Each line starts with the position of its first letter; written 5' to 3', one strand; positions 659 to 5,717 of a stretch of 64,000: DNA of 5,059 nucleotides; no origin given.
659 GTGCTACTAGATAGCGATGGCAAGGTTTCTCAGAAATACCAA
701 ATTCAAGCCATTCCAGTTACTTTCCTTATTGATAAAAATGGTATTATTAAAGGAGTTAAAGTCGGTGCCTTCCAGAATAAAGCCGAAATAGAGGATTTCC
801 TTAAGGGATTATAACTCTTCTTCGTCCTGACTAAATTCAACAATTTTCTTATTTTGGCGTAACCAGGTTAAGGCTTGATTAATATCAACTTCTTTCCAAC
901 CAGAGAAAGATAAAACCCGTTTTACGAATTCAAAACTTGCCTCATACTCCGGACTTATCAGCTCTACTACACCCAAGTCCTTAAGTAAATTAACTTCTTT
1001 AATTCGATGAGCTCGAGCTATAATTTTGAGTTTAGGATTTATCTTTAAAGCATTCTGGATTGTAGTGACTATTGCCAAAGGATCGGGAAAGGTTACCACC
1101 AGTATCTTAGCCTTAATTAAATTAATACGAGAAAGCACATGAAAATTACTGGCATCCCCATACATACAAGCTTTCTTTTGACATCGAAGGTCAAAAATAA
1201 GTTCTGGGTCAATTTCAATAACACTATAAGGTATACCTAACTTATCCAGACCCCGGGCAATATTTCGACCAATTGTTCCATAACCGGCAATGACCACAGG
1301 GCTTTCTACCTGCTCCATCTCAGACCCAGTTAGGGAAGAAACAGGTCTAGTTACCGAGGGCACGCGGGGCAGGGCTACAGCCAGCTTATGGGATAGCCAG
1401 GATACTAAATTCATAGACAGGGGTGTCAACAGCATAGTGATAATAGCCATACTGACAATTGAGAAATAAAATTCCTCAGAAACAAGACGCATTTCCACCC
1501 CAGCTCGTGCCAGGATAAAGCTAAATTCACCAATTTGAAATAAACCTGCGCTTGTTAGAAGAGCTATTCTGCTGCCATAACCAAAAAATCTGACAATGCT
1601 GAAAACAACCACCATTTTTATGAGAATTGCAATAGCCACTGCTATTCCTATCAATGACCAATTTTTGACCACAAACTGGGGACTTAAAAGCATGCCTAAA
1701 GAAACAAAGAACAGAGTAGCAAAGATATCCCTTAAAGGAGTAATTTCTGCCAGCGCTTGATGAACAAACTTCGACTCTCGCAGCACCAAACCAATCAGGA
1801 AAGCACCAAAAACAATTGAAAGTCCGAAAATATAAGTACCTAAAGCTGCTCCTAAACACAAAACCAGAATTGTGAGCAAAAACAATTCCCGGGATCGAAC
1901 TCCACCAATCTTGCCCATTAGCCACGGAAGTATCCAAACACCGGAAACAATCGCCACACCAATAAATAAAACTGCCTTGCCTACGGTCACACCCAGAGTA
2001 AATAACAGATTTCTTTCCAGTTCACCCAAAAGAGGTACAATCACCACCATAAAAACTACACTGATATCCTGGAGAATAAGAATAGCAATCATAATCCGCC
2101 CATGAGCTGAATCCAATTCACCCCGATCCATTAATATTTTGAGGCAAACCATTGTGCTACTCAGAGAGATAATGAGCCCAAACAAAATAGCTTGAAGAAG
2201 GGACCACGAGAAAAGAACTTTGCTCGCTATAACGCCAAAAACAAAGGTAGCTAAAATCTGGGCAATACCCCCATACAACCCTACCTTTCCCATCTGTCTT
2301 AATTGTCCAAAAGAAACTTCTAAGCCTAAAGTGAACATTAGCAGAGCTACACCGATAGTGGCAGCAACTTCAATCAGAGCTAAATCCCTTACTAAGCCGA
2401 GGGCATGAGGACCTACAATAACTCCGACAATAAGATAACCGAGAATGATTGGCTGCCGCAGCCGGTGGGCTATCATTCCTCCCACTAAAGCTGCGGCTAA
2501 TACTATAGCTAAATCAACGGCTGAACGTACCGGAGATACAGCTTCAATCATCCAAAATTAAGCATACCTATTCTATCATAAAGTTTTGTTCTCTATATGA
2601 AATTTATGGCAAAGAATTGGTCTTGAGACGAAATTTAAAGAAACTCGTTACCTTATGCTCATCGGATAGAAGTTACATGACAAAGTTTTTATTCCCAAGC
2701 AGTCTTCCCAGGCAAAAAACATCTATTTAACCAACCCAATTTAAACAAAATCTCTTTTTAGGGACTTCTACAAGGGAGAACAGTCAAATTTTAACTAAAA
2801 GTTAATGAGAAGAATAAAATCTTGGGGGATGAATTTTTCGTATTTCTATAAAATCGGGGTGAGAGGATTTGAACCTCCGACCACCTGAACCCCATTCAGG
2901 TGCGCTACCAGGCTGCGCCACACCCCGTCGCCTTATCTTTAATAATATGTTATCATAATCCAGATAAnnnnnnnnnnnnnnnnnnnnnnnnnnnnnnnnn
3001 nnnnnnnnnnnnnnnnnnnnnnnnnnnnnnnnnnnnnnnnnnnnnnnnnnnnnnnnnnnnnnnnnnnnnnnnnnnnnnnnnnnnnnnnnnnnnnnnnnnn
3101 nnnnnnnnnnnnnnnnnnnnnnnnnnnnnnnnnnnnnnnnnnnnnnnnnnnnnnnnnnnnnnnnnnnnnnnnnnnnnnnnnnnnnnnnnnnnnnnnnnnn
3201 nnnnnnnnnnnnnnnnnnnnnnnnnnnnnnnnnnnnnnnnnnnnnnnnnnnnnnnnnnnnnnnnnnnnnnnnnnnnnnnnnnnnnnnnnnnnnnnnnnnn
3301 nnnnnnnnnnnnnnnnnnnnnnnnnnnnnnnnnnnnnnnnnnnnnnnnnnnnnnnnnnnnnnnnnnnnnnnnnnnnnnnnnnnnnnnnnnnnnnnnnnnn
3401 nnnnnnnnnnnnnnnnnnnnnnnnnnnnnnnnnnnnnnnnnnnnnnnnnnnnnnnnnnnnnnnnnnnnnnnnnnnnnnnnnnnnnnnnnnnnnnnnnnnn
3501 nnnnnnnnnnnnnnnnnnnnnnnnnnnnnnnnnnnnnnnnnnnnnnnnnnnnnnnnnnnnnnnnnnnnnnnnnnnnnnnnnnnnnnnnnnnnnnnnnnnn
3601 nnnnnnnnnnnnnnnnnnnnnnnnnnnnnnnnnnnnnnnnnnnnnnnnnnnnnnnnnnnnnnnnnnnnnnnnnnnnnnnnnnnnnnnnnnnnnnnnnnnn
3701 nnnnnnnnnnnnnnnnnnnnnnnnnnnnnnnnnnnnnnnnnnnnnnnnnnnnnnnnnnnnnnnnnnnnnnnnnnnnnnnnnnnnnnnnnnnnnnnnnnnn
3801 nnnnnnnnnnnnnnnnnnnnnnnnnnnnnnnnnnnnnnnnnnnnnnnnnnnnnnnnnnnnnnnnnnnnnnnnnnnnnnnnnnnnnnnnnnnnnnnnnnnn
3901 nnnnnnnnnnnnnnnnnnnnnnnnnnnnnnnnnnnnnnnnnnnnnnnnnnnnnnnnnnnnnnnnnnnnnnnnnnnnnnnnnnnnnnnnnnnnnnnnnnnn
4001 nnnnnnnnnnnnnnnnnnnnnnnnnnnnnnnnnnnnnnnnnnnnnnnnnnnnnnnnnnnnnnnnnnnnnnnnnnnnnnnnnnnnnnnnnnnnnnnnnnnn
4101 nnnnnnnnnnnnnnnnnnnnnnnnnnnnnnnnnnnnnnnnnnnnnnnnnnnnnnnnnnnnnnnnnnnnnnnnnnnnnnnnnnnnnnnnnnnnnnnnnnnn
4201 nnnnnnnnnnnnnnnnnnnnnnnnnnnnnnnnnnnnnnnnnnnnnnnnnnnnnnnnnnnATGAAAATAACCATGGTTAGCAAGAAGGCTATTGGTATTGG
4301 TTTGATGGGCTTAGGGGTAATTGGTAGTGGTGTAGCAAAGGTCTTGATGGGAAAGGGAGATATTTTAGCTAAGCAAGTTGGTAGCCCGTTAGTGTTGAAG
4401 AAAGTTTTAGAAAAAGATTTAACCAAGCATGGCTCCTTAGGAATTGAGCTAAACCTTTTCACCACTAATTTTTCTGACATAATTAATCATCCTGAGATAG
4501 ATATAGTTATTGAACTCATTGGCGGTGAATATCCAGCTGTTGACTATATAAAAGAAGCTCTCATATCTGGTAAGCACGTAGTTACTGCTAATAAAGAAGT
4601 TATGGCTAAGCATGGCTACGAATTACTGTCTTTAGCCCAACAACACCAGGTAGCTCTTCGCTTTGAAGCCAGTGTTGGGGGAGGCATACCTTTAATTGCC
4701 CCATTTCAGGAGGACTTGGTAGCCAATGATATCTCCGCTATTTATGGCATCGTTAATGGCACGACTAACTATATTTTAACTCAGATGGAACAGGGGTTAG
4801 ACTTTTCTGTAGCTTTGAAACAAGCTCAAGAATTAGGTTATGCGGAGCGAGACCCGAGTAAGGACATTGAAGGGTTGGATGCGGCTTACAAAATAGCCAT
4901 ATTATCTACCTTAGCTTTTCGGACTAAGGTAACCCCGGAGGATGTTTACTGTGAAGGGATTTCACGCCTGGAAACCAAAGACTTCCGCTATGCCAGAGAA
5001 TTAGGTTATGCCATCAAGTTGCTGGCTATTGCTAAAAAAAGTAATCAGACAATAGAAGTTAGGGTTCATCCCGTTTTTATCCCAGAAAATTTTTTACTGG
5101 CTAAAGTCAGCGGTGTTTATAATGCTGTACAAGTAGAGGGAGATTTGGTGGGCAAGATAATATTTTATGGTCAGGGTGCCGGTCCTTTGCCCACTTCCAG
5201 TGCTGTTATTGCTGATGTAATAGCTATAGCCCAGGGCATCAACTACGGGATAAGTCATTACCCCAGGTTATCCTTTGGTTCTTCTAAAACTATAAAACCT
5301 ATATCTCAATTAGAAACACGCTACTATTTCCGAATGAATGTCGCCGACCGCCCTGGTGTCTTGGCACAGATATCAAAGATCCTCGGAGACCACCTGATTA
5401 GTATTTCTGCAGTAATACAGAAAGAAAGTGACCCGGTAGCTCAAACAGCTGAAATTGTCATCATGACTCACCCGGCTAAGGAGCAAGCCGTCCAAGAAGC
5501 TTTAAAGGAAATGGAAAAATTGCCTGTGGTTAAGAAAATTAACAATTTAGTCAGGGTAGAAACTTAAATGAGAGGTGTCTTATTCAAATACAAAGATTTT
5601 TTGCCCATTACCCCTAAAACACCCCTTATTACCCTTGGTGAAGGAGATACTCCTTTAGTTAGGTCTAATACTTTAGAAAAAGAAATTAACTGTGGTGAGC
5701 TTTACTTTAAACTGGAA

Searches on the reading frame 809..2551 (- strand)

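Call 69: search_protein_families(library=pfam, proteins=[window:809-2551:-], max_evalue=0.00001)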
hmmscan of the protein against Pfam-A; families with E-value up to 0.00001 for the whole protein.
window:809-2551:- (580 aa): 2 families
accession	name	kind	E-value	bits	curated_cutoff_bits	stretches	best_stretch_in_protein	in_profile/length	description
PF00999.27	Na_H_Exchanger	-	4.1e-59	200.8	26.2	1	19-379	2-368/375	Sodium/hydrogen exchanger, transmembrane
PF02254.24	TrkA_N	-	2.5e-21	76.6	23.8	1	419-534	1-116/116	TrkA-N domain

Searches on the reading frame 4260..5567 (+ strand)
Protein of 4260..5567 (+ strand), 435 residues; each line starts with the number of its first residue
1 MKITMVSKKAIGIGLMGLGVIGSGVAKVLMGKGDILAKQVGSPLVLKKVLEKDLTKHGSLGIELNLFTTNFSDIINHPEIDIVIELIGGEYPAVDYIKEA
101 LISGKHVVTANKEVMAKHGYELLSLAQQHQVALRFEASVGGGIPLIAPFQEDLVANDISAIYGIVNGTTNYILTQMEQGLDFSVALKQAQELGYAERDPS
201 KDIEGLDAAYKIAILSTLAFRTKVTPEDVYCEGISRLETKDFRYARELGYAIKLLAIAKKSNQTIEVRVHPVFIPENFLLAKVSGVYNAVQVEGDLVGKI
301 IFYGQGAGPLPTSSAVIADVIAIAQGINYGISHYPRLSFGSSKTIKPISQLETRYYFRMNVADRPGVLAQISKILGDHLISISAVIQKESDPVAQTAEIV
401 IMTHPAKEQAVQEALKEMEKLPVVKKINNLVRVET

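Call 69: search_protein_families(library=pfam, proteins=[window:4260-5567:+], max_evalue=0.00001)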
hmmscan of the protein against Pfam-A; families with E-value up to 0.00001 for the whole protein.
window:4260-5567:+ (435 aa): 4 families
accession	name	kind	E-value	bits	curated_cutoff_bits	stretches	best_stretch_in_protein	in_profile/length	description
PF00742.24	Homoserine_dh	-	1.2e-64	217.7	22.9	1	144-321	1-173/173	Homoserine dehydrogenase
PF03447.22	NAD_binding_3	-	2.3e-16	61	24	1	17-136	1-116/116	Homoserine dehydrogenase, NAD binding domain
PF01842.31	ACT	-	4.5e-11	42.8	27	1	357-422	3-65/66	ACT domain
PF22629.2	ACT_AHAS_ss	-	3.9e-06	27.4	27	0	358-424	2-65/67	AHAS small subunit-like ACT domain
